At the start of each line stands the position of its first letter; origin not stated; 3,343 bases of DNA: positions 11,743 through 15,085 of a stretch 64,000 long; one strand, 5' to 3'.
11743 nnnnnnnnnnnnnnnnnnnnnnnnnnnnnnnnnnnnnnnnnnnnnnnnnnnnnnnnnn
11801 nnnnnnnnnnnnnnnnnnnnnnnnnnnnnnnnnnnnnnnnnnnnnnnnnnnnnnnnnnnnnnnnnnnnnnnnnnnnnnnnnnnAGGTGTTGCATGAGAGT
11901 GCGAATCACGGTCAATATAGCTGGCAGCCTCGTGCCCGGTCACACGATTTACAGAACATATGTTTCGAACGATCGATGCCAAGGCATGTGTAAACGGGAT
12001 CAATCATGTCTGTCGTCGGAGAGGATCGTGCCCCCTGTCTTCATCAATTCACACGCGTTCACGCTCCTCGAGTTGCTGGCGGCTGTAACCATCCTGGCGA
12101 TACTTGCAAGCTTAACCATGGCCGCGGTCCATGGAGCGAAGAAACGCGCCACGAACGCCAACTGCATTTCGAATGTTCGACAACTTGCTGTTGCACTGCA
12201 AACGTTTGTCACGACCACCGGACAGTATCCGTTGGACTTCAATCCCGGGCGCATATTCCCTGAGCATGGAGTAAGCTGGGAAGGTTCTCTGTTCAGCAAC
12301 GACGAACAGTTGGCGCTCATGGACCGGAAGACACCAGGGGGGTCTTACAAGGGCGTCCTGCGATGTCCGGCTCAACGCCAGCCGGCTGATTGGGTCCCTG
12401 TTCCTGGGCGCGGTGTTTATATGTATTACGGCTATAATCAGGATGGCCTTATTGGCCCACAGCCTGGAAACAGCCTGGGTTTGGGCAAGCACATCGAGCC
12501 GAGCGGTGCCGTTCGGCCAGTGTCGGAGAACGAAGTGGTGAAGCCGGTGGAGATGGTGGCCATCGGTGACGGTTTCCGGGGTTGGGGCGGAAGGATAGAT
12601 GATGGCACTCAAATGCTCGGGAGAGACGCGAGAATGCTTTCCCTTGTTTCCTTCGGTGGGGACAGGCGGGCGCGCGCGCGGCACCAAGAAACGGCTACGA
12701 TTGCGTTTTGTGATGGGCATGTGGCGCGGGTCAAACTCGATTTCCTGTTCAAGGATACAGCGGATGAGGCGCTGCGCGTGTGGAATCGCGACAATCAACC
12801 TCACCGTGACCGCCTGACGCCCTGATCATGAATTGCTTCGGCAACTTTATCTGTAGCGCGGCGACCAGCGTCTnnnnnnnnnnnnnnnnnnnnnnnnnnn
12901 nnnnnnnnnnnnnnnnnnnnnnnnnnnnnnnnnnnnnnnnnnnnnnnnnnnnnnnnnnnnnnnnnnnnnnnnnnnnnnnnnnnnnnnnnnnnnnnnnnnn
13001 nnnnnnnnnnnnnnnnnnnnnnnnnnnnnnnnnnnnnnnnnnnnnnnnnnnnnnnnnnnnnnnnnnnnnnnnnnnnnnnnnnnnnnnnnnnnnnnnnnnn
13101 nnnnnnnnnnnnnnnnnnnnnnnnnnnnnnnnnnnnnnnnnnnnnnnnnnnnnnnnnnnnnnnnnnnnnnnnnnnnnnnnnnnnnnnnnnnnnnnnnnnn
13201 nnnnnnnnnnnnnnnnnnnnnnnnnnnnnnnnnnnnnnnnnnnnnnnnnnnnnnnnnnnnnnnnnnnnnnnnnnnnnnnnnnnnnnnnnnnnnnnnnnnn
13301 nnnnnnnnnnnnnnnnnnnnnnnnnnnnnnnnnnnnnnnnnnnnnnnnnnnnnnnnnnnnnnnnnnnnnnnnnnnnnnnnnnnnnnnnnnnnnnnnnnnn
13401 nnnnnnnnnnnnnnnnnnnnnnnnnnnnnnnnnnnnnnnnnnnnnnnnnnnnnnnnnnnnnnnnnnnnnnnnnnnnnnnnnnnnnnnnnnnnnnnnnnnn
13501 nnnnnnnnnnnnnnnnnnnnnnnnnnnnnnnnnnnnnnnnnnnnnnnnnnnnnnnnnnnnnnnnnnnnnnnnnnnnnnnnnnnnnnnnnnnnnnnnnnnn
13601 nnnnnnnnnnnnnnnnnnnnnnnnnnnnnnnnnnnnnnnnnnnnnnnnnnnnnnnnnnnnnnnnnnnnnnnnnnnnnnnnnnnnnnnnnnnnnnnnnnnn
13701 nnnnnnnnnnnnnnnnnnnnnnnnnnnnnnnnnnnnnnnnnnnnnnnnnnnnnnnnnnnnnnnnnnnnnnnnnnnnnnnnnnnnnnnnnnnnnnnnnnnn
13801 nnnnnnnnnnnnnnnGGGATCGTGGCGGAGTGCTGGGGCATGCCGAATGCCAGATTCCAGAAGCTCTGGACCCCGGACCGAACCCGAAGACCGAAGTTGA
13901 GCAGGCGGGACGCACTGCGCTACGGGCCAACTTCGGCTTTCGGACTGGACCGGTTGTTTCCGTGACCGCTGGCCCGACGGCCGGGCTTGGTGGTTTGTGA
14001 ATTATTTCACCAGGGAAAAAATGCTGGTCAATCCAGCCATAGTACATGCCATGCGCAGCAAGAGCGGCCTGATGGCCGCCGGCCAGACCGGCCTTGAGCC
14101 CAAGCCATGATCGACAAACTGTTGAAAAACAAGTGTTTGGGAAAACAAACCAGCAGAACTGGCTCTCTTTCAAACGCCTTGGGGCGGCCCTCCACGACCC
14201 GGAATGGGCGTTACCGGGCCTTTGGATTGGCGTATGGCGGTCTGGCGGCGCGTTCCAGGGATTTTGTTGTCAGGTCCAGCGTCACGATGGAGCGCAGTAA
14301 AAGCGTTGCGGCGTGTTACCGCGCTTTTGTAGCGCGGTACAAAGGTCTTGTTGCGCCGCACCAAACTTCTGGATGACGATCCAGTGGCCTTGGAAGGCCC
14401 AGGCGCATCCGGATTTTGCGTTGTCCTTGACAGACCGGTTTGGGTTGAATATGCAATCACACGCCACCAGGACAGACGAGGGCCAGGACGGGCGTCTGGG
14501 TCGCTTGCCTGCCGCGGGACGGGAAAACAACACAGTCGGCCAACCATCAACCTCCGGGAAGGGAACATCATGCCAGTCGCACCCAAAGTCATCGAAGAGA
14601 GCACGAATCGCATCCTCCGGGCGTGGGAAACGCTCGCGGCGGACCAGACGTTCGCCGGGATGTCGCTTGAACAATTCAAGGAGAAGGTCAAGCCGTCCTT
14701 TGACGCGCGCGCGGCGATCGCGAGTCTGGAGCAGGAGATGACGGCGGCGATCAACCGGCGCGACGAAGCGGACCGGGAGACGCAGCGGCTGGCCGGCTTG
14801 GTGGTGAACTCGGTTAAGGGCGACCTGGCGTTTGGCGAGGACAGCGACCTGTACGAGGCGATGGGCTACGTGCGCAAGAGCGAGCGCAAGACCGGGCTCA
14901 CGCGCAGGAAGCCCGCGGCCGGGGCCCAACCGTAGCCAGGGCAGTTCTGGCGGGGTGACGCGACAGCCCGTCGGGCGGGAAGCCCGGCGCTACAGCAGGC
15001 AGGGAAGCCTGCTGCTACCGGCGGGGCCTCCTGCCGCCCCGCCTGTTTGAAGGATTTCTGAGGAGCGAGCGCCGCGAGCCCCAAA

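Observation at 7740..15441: A ~7.7-kb low-GC accessory island sits between nadB and the asmA-like gene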

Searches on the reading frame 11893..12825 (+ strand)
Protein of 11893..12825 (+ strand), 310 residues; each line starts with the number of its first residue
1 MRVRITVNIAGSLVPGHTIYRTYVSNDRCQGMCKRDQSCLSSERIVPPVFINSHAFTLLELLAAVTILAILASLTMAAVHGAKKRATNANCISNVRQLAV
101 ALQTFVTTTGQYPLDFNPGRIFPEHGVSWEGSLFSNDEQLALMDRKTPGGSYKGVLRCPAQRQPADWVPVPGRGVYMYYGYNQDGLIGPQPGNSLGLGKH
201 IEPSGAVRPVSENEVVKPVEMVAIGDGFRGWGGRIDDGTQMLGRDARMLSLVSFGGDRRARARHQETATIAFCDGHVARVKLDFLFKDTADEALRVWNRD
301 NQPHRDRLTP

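Call 6: search_protein_families(library=pfam, proteins=[window:11893-12825:+], max_evalue=0.01)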
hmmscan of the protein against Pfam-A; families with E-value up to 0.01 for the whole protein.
window:11893-12825:+ (310 aa): 2 families
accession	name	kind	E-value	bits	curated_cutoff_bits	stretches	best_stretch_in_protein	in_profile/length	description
PF07963.17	N_methyl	-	1.8e-05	24.5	21.2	1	52-74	3-25/27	Prokaryotic N-terminal methylation motif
PF07596.16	SBP_bac_10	-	8.6e-05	23.1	23.3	0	88-144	9-67/268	Protein of unknown function (DUF1559)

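Call 32: search_protein_families(library=ncbifam, proteins=[window:11893-12825:+], max_evalue=0.01)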
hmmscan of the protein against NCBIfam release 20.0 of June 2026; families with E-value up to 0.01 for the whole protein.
window:11893-12825:+ (310 aa): 4 families
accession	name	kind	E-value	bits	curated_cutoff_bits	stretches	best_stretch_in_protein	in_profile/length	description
TIGR01710.1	typeII_sec_gspG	equivalog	5.7e-07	29.6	88.85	1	55-114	2-61/134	type II secretion system major pseudopilin GspG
TIGR02532.1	IV_pilin_GFxxxE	domain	3.1e-05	23.6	16.3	1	55-75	3-23/24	prepilin-type N-terminal cleavage/methylation domain-containing protein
NF041013.1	T4P_ComGE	equivalog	0.0034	17.4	49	1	54-90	4-40/83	competence type IV pilus minor pilin ComGE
NF041775.1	typeIV_PilA_Myxo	equivalog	0.0044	17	400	1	54-118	11-75/214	type IV pilin protein PilA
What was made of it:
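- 11893..12825 (+): i5: prepilin-type (class III signal) H-X9-DG/DUF1559-like pseudopilin; the likely start is the Met at ~11986. GspG N-terminus 5.7e-7 (calls 6, 32).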

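Call 33: search_protein_families(library=phrogs, proteins=[window:11893-12825:+], max_evalue=0.01)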
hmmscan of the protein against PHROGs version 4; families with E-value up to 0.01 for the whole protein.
window:11893-12825:+ (310 aa): 3 families
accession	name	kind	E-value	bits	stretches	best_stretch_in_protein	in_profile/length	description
phrog_13280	-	unknown function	0.00044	21.1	1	52-86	2-36/67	-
phrog_11263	-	unknown function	0.005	17.6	0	54-79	2-27/72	-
phrog_27437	-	unknown function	0.009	17.2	0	53-108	7-62/140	-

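Call 84: search_protein_families(library=padloc, proteins=[window:11893-12825:+], max_evalue=0.001)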
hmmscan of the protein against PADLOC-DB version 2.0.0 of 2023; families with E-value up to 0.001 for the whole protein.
window:11893-12825:+ (310 aa): 0 families

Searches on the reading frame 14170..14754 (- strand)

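Call 43: search_protein_families(library=pfam, proteins=[window:14170-14754:-], max_evalue=1)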
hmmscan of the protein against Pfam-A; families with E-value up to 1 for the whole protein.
window:14170-14754:- (194 aa): 1 family
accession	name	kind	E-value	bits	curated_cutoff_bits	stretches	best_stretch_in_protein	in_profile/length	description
PF07117.17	DUF1373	-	0.06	14.9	28.9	1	69-123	9-62/145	Protein of unknown function (DUF1373)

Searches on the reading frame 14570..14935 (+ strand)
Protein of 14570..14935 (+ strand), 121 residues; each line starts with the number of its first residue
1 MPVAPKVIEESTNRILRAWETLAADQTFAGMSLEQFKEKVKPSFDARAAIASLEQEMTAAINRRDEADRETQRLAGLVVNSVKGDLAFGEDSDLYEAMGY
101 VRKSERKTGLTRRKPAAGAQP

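Call 32: search_protein_families(library=ncbifam, proteins=[window:14570-14935:+], max_evalue=0.01)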
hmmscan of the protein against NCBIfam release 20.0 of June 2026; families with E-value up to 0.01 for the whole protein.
window:14570-14935:+ (121 aa): 0 families

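Call 33: search_protein_families(library=phrogs, proteins=[window:14570-14935:+], max_evalue=0.01)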
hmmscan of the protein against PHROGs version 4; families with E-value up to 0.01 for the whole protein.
window:14570-14935:+ (121 aa): 0 families

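Call 42: search_dna_similar(query=window:14570-14935:+, collection=plasmids, mode=protein, max_evalue=0.001, max_rows=10)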
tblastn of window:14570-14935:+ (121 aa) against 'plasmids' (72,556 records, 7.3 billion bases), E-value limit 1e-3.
No match.

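Call 76: search_dna_similar(query=window:14570-14935:+, collection=phages, mode=protein, max_evalue=0.01, max_rows=10)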
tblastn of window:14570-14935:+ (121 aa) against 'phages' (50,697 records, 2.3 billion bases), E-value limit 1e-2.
No match.

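Call 84: search_protein_families(library=padloc, proteins=[window:14570-14935:+], max_evalue=0.001)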
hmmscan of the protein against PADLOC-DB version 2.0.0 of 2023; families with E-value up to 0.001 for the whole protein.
window:14570-14935:+ (121 aa): 0 families
